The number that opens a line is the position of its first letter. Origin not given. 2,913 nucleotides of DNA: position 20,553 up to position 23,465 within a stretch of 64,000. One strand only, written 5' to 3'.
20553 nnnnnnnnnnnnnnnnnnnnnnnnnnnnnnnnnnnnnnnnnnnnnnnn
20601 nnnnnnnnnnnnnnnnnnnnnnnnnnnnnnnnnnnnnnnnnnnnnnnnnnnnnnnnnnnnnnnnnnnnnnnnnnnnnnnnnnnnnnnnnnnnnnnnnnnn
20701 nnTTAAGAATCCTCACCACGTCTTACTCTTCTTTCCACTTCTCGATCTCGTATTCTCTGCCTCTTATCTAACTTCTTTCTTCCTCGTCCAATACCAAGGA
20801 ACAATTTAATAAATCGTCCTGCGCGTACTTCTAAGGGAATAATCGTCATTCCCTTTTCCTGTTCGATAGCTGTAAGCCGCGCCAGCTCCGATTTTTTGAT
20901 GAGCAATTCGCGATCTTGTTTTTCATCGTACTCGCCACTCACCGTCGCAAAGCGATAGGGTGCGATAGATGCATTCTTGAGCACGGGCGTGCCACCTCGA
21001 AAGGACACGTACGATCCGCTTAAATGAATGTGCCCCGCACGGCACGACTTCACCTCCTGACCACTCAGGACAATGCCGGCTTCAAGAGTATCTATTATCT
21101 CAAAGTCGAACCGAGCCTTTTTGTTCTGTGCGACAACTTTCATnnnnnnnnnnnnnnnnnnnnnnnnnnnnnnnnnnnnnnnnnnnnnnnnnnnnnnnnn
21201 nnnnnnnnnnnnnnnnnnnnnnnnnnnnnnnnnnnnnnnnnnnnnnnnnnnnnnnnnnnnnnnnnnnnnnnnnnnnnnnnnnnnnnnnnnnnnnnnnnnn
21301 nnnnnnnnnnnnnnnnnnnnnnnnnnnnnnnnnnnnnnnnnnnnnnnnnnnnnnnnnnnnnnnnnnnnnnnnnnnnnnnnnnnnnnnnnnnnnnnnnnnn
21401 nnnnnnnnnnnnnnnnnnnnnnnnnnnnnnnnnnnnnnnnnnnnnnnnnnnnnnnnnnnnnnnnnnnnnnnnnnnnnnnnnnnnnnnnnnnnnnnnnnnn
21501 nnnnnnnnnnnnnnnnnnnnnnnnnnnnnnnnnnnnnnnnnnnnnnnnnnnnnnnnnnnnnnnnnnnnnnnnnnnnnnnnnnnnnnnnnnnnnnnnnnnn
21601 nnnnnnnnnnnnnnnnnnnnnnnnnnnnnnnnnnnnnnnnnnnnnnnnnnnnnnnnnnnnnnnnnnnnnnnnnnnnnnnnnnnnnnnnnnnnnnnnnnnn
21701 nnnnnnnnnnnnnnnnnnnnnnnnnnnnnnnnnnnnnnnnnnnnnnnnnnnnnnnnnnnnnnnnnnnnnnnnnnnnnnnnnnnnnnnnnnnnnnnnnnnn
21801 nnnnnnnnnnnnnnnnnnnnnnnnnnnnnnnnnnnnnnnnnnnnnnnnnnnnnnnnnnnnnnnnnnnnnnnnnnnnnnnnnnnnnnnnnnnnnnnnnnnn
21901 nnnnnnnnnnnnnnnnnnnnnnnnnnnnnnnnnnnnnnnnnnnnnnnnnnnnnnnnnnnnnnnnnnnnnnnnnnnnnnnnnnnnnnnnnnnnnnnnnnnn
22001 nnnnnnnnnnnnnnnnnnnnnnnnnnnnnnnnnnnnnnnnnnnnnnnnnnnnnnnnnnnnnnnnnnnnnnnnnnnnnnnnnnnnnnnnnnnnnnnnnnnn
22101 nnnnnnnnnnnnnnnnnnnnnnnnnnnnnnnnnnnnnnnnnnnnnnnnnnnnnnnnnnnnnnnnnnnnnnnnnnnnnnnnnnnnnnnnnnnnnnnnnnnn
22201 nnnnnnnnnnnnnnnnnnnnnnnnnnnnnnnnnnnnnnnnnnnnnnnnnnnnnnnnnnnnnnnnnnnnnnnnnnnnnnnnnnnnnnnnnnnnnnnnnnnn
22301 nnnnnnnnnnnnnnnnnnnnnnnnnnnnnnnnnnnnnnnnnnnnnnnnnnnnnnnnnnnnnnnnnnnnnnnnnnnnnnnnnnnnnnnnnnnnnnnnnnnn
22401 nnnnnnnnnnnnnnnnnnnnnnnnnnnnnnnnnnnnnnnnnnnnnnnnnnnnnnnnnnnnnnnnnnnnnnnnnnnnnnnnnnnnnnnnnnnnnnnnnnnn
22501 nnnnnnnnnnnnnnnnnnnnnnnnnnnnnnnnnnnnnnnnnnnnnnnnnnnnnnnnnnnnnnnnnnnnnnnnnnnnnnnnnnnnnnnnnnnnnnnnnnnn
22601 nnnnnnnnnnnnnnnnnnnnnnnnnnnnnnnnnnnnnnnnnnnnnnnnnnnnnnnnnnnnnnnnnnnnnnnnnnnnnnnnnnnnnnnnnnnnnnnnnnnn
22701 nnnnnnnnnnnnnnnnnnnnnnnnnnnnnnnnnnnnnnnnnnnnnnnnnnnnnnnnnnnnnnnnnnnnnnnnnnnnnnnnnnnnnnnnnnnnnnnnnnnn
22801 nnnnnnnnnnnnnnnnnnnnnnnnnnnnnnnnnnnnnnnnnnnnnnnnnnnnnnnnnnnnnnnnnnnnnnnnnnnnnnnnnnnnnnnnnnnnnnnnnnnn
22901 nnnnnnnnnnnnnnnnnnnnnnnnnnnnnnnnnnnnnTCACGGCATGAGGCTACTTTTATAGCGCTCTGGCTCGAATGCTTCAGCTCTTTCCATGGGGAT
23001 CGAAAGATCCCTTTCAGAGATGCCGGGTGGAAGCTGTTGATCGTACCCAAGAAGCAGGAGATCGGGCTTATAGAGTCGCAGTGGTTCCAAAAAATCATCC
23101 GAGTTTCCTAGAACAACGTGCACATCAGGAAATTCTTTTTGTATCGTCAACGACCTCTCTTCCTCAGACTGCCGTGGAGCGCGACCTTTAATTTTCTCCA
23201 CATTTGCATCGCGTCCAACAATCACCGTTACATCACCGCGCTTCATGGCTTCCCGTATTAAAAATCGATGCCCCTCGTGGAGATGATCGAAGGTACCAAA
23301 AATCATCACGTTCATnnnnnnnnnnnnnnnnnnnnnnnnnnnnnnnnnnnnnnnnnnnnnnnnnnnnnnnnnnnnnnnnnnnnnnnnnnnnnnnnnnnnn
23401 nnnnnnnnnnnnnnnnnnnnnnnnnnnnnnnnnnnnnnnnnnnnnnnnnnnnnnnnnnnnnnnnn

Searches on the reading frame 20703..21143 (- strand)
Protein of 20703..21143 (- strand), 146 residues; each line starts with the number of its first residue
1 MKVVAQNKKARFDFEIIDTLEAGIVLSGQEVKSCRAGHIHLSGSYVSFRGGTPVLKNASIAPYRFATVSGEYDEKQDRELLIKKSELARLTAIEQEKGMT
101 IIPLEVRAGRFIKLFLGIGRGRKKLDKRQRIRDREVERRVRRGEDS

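Call 37: search_protein_families(library=pfam, proteins=[window:20703-21143:-], max_evalue=0.0001)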
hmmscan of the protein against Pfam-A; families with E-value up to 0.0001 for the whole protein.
window:20703-21143:- (146 aa): 1 family
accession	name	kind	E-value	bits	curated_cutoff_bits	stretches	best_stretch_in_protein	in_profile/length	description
PF01668.23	SmpB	-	3.6e-41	140.9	27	1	4-142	1-139/143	SmpB protein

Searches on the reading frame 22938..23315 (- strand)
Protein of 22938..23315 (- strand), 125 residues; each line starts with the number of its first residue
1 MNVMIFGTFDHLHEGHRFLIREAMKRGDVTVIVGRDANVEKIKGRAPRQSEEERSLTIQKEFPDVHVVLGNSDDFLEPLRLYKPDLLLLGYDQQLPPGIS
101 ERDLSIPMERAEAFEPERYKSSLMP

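Call 50: search_protein_families(library=pfam, proteins=[window:22938-23315:-], max_evalue=0.0001)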
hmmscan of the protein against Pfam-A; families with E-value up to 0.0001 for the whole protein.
window:22938-23315:- (125 aa): 1 family
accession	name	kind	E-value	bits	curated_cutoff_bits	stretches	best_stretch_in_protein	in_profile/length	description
PF01467.32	CTP_transf_like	-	2.8e-09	37.7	21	1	5-93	2-90/133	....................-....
